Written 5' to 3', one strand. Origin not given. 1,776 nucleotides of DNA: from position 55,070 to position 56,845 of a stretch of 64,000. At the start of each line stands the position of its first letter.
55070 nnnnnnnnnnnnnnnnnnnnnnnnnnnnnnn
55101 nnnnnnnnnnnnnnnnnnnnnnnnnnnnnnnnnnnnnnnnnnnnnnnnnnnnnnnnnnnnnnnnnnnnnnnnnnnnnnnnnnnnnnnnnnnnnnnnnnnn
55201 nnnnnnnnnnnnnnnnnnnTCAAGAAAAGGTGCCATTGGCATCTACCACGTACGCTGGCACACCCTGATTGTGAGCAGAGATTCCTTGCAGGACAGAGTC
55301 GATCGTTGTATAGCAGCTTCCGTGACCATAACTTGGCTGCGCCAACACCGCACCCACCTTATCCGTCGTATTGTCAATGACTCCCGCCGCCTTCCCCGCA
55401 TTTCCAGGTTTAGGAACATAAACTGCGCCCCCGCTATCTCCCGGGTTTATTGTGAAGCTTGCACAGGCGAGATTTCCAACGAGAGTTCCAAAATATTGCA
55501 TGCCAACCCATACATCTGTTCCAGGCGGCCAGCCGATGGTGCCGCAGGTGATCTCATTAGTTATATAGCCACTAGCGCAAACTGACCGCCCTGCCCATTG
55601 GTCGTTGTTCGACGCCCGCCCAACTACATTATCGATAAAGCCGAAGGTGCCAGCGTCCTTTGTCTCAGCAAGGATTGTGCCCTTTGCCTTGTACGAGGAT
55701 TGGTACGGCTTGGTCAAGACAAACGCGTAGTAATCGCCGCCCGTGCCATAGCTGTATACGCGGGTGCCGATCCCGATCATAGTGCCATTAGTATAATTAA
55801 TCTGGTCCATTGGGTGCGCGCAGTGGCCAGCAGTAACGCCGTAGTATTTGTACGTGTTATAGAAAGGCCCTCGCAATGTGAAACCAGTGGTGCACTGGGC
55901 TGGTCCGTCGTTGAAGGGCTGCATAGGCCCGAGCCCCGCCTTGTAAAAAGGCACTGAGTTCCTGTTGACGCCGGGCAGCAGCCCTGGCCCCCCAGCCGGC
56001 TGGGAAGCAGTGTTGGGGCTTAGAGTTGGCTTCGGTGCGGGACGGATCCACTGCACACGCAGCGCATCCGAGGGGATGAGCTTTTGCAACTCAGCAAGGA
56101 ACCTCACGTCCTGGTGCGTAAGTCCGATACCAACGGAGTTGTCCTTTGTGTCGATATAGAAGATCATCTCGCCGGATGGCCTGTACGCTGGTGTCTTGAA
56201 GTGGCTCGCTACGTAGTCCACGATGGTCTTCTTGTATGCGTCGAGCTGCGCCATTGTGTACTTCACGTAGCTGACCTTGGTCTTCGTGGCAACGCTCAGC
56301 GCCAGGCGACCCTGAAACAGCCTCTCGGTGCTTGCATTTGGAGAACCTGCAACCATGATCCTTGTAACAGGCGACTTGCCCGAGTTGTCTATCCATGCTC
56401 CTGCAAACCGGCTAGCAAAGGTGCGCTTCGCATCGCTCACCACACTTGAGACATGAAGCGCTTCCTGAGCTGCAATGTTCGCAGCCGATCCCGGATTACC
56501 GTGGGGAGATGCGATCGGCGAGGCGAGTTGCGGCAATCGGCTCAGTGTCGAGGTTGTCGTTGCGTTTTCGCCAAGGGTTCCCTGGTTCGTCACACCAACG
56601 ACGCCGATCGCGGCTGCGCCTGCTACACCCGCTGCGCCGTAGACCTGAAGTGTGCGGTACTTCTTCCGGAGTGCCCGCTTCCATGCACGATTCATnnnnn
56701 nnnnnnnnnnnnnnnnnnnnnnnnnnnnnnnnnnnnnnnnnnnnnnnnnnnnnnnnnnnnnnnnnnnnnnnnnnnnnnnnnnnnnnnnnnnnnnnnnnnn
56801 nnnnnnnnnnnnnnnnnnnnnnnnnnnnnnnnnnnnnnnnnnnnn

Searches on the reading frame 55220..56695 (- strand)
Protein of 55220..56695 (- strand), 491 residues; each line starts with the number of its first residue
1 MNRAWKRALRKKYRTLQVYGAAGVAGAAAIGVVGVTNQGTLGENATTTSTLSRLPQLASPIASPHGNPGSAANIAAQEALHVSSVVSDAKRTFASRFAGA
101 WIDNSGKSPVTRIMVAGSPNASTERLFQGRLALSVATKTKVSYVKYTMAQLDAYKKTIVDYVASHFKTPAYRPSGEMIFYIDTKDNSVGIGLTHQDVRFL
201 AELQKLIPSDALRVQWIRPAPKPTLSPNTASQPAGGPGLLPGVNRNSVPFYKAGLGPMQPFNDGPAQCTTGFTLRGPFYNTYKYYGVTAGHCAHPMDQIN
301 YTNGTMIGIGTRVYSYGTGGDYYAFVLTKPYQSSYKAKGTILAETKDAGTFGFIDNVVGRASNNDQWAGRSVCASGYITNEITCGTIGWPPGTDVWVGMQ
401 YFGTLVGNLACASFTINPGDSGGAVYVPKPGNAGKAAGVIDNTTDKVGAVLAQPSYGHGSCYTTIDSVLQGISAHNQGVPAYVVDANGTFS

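Call 8: search_protein_families(library=pfam, proteins=[window:55220-56695:-], max_evalue=0.01)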
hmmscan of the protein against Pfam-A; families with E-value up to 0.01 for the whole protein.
window:55220-56695:- (491 aa): 0 families

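Call 10: find_encoding_contigs(protein=window:55220-56695:-, flank=5000, max_places=10)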
Protein window:55220-56695:- (491 aa): 7 contigs read that carry it; 2 places shown.
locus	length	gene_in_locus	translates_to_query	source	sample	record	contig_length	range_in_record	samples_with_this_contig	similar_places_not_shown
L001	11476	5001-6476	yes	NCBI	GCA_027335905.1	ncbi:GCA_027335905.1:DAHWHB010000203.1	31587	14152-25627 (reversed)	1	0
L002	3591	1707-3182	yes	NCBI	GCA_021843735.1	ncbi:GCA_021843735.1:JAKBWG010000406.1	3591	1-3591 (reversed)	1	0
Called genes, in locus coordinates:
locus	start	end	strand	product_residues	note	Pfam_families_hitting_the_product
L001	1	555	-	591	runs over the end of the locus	PF00501:AMP-binding, PF13193:AMP-binding_C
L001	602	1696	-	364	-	PF02771:Acyl-CoA_dh_N, PF02770:Acyl-CoA_dh_M (faint), PF00441:Acyl-CoA_dh_1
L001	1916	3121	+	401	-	PF02771:Acyl-CoA_dh_N, PF02770:Acyl-CoA_dh_M, PF00441:Acyl-CoA_dh_1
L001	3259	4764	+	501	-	PF22691:Thiolase_C_1 (faint)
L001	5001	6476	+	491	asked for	-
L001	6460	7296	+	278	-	-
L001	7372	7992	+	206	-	-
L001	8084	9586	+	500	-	-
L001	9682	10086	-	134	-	PF01850:PIN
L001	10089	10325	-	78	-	PF22513:FitA-like_RHH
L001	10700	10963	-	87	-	PF02604:PhdYeFM_antitox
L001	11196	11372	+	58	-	-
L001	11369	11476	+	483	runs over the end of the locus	PF01565:FAD_binding_4, PF02913:FAD-oxidase_C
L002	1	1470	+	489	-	?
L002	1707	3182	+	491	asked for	-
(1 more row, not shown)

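Call 11: search_solved_structures(query=window:55220-56695:-, max_evalue=1)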
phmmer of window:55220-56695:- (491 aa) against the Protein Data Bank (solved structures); distinct sequences matched with E-value up to 1: 1.
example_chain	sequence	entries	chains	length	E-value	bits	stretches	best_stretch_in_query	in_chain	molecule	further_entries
8wm6_R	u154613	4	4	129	0.21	13.5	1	33-99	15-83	PsaR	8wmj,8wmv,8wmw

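Call 13: find_related_loci(query=window:55220-56695:-, collection=genome_contigs, flank=4000)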
Query window:55220-56695:- (491 aa) in genome_contigs; peptide patterns used: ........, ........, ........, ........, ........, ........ (x = any residue, [..] = any of these).
61 stretches matched a pattern, but none encodes a relative of the query by tblastn (E <= 1e-3).

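Call 14: find_homologous_proteins(query=window:55220-56695:-, max_evalue=0.00001)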
Query window:55220-56695:- (491 aa): 12 proteins with E <= 0.00001 among 8000 candidates.
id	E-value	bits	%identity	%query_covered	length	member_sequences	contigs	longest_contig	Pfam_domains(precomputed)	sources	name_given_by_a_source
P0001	0.0e+0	1119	100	100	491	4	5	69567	-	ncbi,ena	-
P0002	7.6e-222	755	75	99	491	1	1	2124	-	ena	-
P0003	3.3e-150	519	62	83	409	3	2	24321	-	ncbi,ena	-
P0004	1.0e-130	455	69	63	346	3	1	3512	-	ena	-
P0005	3.8e-87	311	44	91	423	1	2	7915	-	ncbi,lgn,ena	-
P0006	6.3e-85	304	41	99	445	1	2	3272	-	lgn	-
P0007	3.2e-83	298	44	84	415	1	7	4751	-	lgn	-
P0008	1.2e-81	293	41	99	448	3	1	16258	-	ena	-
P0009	4.2e-81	291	41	99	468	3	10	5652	-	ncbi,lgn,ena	-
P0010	4.7e-75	271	40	85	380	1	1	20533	-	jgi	jgi:hypothetical protein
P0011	1.9e-61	226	38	91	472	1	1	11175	-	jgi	jgi:hypothetical protein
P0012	3.0e-52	196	38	76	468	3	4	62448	-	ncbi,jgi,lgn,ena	jgi:hypothetical protein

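Call 15: find_encoding_contigs(protein=P0002, flank=5000, max_places=4)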
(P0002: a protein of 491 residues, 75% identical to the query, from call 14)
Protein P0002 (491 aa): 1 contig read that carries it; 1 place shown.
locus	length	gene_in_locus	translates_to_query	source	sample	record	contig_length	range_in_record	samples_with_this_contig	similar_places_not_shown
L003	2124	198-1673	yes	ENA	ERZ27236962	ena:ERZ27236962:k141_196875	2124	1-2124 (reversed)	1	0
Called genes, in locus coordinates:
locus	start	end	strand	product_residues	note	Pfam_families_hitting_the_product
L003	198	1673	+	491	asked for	-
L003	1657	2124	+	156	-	?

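Call 16: find_encoding_contigs(protein=P0003, flank=5000, max_places=4)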
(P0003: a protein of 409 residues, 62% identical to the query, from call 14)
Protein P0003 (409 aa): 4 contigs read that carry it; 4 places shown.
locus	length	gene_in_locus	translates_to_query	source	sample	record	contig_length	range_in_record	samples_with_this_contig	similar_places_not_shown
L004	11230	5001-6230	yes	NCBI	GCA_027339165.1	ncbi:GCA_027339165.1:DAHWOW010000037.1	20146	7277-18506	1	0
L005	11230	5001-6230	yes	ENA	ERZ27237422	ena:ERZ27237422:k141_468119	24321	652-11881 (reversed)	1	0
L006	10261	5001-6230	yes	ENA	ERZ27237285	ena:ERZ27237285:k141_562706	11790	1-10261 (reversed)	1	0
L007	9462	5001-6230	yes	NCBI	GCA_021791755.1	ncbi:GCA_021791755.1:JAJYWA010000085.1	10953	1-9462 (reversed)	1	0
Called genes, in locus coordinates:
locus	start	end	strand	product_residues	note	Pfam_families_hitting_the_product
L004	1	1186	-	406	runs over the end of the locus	PF04909:Amidohydro_2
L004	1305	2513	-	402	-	-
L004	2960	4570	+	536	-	PF00920:ILVD_EDD_N, PF24877:ILV_EDD_C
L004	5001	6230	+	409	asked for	-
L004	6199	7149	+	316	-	-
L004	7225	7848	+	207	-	-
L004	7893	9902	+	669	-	-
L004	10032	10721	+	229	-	-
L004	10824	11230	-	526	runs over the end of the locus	PF00389:2-Hacid_dh, PF02826:2-Hacid_dh_C, PF19304:PGDH_inter, PF01842:ACT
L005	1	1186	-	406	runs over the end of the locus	PF04909:Amidohydro_2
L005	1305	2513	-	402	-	-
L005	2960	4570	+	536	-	PF00920:ILVD_EDD_N, PF24877:ILV_EDD_C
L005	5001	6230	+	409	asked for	-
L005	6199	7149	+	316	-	-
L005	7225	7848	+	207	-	-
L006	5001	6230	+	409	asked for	-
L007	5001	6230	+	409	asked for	-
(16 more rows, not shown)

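Call 17: find_encoding_contigs(protein=P0004, flank=5000, max_places=4)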
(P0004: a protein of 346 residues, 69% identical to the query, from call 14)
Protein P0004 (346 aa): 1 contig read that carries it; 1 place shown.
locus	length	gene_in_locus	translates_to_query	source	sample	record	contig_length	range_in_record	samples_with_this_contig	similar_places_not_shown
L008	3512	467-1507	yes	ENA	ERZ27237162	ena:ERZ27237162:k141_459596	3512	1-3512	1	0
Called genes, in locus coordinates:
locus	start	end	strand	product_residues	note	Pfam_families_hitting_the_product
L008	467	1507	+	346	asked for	-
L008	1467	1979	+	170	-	-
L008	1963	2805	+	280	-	-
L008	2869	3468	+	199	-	-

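Call 24: find_encoding_contigs(protein=P0005, flank=3000, max_places=4)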
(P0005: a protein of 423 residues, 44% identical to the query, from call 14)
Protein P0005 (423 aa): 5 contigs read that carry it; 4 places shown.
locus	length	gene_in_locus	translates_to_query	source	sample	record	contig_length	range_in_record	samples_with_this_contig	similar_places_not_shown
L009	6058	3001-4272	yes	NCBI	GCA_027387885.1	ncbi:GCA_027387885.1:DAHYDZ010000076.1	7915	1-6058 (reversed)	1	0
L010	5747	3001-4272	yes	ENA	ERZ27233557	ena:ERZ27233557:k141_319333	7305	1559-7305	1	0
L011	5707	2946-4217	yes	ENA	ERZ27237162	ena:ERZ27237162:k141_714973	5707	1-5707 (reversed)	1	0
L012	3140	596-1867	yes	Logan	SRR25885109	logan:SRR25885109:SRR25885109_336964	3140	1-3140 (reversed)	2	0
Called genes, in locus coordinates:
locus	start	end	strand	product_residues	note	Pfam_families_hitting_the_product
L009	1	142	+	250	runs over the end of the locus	PF00106:adh_short, PF01370:Epimerase, PF08659:KR, PF23441:SDR (weak), PF13561:adh_short_C2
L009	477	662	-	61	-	-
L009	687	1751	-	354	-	PF14659:Phage_int_SAM_3, PF22022:Phage_int_M, PF00589:Phage_integrase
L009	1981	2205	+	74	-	PF15919:HicB_lk_antitox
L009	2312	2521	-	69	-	-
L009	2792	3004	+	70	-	-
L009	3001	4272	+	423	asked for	-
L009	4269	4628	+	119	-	-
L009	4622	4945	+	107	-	-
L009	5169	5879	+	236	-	-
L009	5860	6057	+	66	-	?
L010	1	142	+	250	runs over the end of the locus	PF00106:adh_short, PF01370:Epimerase, PF08659:KR, PF23441:SDR (weak), PF13561:adh_short_C2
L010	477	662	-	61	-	-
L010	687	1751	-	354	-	PF14659:Phage_int_SAM_3, PF22022:Phage_int_M, PF00589:Phage_integrase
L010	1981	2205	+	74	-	PF15919:HicB_lk_antitox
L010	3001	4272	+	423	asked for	-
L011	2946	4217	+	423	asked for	-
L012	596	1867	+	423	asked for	-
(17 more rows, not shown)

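Call 25: find_encoding_contigs(protein=P0008, flank=3000, max_places=4)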
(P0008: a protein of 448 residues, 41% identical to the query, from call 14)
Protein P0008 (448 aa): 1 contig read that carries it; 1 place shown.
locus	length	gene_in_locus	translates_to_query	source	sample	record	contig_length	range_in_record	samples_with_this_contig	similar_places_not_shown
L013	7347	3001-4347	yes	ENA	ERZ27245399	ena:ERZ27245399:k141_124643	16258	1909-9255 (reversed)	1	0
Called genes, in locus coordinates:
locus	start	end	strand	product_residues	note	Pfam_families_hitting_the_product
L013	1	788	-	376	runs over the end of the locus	PF02812:ELFV_dehydrog_N, PF00208:ELFV_dehydrog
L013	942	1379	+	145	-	PF13404:HTH_AsnC-type, PF13412:HTH_24, PF09339:HTH_IclR (weak), PF01037:AsnC_trans_reg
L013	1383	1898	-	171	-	-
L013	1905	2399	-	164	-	PF14539:DUF4442 (weak), PF13622:4HBT_3 (weak), PF03061:4HBT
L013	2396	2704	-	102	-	PF00581:Rhodanese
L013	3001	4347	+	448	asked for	-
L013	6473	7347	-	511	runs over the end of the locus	-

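Call 26: find_encoding_contigs(protein=P0009, flank=3000, max_places=6)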
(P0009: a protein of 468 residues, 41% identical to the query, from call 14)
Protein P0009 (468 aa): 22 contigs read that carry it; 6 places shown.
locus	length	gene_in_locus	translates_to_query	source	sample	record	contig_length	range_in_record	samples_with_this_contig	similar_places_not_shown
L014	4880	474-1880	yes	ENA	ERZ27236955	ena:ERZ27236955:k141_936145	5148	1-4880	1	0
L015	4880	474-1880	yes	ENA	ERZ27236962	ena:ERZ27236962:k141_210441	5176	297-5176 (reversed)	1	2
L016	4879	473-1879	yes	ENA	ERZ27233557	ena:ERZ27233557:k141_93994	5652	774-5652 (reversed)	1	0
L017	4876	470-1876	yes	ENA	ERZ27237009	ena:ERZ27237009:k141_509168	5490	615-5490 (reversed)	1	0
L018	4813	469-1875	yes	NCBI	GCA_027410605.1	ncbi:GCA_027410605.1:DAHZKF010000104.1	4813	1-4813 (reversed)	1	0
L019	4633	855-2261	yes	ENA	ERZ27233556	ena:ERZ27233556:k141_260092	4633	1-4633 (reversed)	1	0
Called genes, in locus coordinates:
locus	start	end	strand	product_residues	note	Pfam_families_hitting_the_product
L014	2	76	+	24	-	?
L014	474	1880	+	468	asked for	-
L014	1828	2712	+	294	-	-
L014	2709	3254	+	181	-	-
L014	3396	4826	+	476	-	-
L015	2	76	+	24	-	?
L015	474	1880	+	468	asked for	-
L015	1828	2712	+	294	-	-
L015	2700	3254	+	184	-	-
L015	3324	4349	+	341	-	-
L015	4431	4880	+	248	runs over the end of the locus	?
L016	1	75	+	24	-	?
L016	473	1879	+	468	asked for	-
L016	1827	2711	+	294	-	-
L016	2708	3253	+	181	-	-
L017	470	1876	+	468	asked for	-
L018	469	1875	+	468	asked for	-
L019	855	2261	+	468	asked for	-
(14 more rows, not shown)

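Call 30: find_related_loci(query=A3, collection=genome_contigs, flank=3000)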
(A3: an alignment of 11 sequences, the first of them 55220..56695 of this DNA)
Query A3 (491 aa) in genome_contigs; peptide patterns used: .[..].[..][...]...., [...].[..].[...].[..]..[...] (x = any residue, [..] = any of these).
74 stretches matched a pattern; 2 encode a relative of the query (tblastn E <= 1e-3); 2 distinct loci.
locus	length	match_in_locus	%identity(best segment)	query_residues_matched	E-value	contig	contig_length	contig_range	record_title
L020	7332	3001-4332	62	50-491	4e-170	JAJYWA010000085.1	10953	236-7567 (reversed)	MAG: Actinomycetes bacterium isolate FK2.bin64 NODE_8623_length_10953_cov_1.434787, whole genome shotgun sequence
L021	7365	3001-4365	39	11-489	4e-77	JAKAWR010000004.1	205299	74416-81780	MAG: Actinomycetes bacterium isolate YP4.bin77 NODE_56_length_205299_cov_10.858397, whole genome shotgun sequence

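Call 35: find_encoding_contigs(protein=P0009, flank=1200, max_places=10)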
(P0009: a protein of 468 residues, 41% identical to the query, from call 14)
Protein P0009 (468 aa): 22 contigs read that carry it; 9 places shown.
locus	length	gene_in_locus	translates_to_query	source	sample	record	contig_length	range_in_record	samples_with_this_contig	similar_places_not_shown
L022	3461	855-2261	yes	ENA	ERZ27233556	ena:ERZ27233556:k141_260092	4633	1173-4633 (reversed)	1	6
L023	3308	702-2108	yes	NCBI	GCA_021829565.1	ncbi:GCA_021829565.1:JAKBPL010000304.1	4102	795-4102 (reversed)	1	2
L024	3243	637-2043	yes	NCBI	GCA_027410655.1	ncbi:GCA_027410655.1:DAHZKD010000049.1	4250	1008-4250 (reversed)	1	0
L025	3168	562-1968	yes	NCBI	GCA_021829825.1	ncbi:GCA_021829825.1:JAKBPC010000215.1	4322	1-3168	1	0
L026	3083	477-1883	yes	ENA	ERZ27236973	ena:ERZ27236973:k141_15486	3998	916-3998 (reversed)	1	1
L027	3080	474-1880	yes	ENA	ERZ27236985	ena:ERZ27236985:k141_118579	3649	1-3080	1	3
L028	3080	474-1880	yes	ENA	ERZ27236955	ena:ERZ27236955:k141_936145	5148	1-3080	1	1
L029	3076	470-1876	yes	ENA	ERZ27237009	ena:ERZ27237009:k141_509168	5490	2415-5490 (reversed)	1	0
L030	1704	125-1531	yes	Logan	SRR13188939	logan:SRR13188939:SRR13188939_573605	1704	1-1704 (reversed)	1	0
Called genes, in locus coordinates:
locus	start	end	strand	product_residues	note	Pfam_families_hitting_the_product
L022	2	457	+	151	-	?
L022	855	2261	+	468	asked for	-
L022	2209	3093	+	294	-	-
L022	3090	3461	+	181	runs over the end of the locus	-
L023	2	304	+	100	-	?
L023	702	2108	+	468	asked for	-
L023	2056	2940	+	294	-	-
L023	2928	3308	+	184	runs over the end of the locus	-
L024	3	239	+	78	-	?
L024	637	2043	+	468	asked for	-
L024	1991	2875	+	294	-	-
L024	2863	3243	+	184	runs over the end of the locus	-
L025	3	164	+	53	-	?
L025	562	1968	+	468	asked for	-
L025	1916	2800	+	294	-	-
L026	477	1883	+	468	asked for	-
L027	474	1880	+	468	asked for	-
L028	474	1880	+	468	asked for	-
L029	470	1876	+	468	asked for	-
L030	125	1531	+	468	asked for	-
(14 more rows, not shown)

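Call 36: find_encoding_contigs(protein=P0007, flank=3000, max_places=10)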
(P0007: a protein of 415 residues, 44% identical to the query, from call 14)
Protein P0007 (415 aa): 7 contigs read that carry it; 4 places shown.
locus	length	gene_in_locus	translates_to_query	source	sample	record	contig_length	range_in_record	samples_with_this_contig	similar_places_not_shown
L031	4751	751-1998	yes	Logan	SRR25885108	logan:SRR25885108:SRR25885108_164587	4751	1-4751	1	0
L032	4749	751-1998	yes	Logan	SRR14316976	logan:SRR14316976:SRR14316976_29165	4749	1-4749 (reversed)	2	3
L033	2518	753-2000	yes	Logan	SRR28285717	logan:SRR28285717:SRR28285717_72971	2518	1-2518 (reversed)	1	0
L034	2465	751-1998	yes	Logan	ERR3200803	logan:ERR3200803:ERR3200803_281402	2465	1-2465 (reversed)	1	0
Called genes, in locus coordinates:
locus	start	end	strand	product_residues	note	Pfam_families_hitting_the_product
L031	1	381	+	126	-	?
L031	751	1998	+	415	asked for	-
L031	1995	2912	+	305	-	PF13302:Acetyltransf_3 (weak)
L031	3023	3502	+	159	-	-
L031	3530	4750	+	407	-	?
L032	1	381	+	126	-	?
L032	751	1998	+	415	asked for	-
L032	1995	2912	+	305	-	PF13302:Acetyltransf_3 (weak)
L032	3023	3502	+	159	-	-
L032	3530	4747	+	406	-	?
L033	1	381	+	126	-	?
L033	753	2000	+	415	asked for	-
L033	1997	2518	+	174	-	?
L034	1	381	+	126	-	?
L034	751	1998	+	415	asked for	-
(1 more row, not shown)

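Call 37: find_encoding_contigs(protein=P0006, flank=3000, max_places=4)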
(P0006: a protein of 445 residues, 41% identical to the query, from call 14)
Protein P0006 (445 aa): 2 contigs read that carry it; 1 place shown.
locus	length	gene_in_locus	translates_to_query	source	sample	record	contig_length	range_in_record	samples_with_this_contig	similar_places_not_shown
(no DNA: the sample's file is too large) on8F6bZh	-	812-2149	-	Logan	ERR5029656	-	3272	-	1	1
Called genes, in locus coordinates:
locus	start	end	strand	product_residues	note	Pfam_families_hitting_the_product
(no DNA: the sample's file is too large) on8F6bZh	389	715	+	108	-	PF13828:DUF4190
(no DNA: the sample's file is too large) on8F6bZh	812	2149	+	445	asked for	-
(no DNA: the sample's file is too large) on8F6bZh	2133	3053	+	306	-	-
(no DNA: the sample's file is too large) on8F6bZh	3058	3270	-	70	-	?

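Call 52: search_protein_families(library=ncbifam, proteins=[window:55220-56695:-], max_evalue=0.1)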
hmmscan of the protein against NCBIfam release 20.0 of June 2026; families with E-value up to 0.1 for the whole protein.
window:55220-56695:- (491 aa): 1 family
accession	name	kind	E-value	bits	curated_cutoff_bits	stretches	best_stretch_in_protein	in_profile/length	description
NF051463.1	Rv1815_serprot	equivalog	0.00036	20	175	1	280-450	27-177/190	Rv1815 family serine proteinase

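Call 53: search_protein_families(library=pfam, proteins=[window:55220-56695:-], max_evalue=10)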
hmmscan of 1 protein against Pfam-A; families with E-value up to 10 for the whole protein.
window:55220-56695:- (491 aa): 1 family
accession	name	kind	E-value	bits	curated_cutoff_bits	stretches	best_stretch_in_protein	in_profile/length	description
PF00089.32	Trypsin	-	0.022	15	20.6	1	287-439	38-194/220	Trypsin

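Call 54: predict_structure(alignment_id=A3)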
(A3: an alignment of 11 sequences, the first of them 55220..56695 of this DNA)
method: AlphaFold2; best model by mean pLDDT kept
length: 491 residues; sequences in the alignment: 11
mean_pLDDT: 59.9   pTM: 0.45
mean pLDDT of the five models: 59.9, 49.9, 48.9, 47.9, 46.1
residues with pLDDT >= 90: 4; 70-90: 195; 50-70: 127; < 50: 165
segments of 3 or more residues with pLDDT < 50: 1-7, 9-71, 218-265, 344-355, 377-381, 393-407, 444-457
pLDDT, mean of each block of 10 residues (from residue 1): 46 37 28 28 29 27 32 59 75 83 66 86 90 83 85 83 73 64 73 71 85 57 29 27 29 39 50 76 80 68 66 66 78 60 44 56 69 59 67 39 48 62 71 74 47 43 83 72 74 71
secondary structure, 60 per line:
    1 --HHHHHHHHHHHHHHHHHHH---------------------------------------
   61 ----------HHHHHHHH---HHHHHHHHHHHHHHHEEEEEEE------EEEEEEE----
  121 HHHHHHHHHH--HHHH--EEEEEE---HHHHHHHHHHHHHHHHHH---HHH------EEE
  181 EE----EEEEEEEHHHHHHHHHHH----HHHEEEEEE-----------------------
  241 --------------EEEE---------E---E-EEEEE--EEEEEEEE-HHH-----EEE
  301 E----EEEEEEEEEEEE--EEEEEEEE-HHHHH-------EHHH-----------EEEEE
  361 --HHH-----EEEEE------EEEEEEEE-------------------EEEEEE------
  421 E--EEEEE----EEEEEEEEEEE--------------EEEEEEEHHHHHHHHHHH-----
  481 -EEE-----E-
elements in order: H3-21 H71-78 H82-96 E97-103 E110-116 H121-130 H133-136 E139-144 H148-165 E178-182 E187-193 H194-204 E212-217 E255-258 E274-278 E281-288 E298-301 E306-317 E320-327 H329-333 E356-360 E371-375 E382-389 E409-414 E424-428 E433-443 E458-464 H465-475 E482-484

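Call 58: fold_search(model_id=the predicted structure, library=pdb)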
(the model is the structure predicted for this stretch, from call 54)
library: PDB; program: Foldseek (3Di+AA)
matches with E <= 10: 931; with E <= 0.001: 96
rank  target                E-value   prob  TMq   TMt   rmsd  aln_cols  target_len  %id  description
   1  2lpr_A                5.4e-09  1.00  0.28  0.63   6.0       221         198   22  STRUCTURAL BASIS FOR BROAD SPECIFICITY IN ALPHA-LYTIC PROTEASE MUTANTS (released 1993-01-15)
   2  1gbe                  6.4e-09  1.00  0.28  0.63   6.0       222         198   22  ALPHA-LYTIC PROTEASE WITH MET 190 REPLACED BY ALA AND GLY 216 REPLACED BY LEU (released 1996-01-29)
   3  3m7t                  9.6e-09  1.00  0.28  0.64   6.2       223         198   19  Crystal Structure of Alpha-Lytic Protease SB2+3 E8A/R105S Mutant (released 2011-02-09)
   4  5mrt_A                9.6e-09  1.00  0.25  0.57   8.8       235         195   21  Crystal structure of L5 protease Lysobacter sp. XL1 (released 2018-01-17)
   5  1qq4                  1.0e-08  1.00  0.28  0.64   6.1       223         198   21  CRYSTAL STRUCTURE OF AN ALPHA-LYTIC PROTEASE MUTANT WITH ACCELERATED FOLDING KINETICS, R102H/G134S (released 1999-06-15)
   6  1boq                  1.4e-08  1.00  0.27  0.62   6.0       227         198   21  PRO REGION C-TERMINUS: PROTEASE ACTIVE SITE INTERACTIONS ARE CRITICAL IN CATALYZING THE FOLDING OF ALPHA-LYTIC PROTEASE (released 1998-08-12)
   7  3urd                  1.7e-08  1.00  0.28  0.62   6.3       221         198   21  T181A mutant of alpha-Lytic Protease (released 2012-05-23)
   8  3m7u_A                1.7e-08  1.00  0.27  0.60   6.4       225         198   21  Crystal Structure of Alpha-Lytic Protease SB1+2 R64A/E182Q Mutant (released 2011-02-09)
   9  3ure_A                2.0e-08  1.00  0.27  0.60   6.3       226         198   19  Repack mutant (T181I, W199L, Q210I) of alpha-Lytic Protease (released 2012-05-23)
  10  5mrr_A                2.1e-08  1.00  0.28  0.63   5.7       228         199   21  Crystal structure of L1 protease of Lysobacter sp. XL1 (released 2018-01-17)
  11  3urc                  2.3e-08  1.00  0.27  0.61   6.0       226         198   20  T181G mutant of alpha-Lytic Protease (released 2012-05-23)
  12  5mrt_B                2.3e-08  1.00  0.24  0.55   8.7       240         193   20  Crystal structure of L5 protease Lysobacter sp. XL1 (released 2018-01-17)
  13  3sgb_E                5.1e-08  1.00  0.26  0.62   6.4       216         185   20  STRUCTURE OF THE COMPLEX OF STREPTOMYCES GRISEUS PROTEASE B AND THE THIRD DOMAIN OF THE TURKEY OVOMUCOID INHIBITOR AT  (released 1983-07-12)
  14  2sfa                  1.0e-07  1.00  0.29  0.67   6.0       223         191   20  SERINE PROTEINASE FROM STREPTOMYCES FRADIAE ATCC 14544 (released 1996-06-20)
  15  8pmg_E                8.0e-07  1.00  0.29  0.36  18.9       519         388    9  Structure of Nal1 indica cultivar IR64, construct 36-458 (released 2024-04-17)
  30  3pro_C                1.0e-05  1.00  0.23  0.67   2.8       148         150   18  ALPHA-LYTIC PROTEASE COMPLEXED WITH C-TERMINAL TRUNCATED PRO REGION (released 1999-04-27)
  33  2pro_A                1.1e-05  1.00  0.21  0.65   4.5       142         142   18  PRO REGION OF ALPHA-LYTIC PROTEASE (released 1999-04-27)
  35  2pro_C                1.3e-05  1.00  0.21  0.75   2.9       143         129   19  PRO REGION OF ALPHA-LYTIC PROTEASE (released 1999-04-27)
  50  2pro_B                3.7e-05  1.00  0.21  0.67   3.6       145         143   18  PRO REGION OF ALPHA-LYTIC PROTEASE (released 1999-04-27)
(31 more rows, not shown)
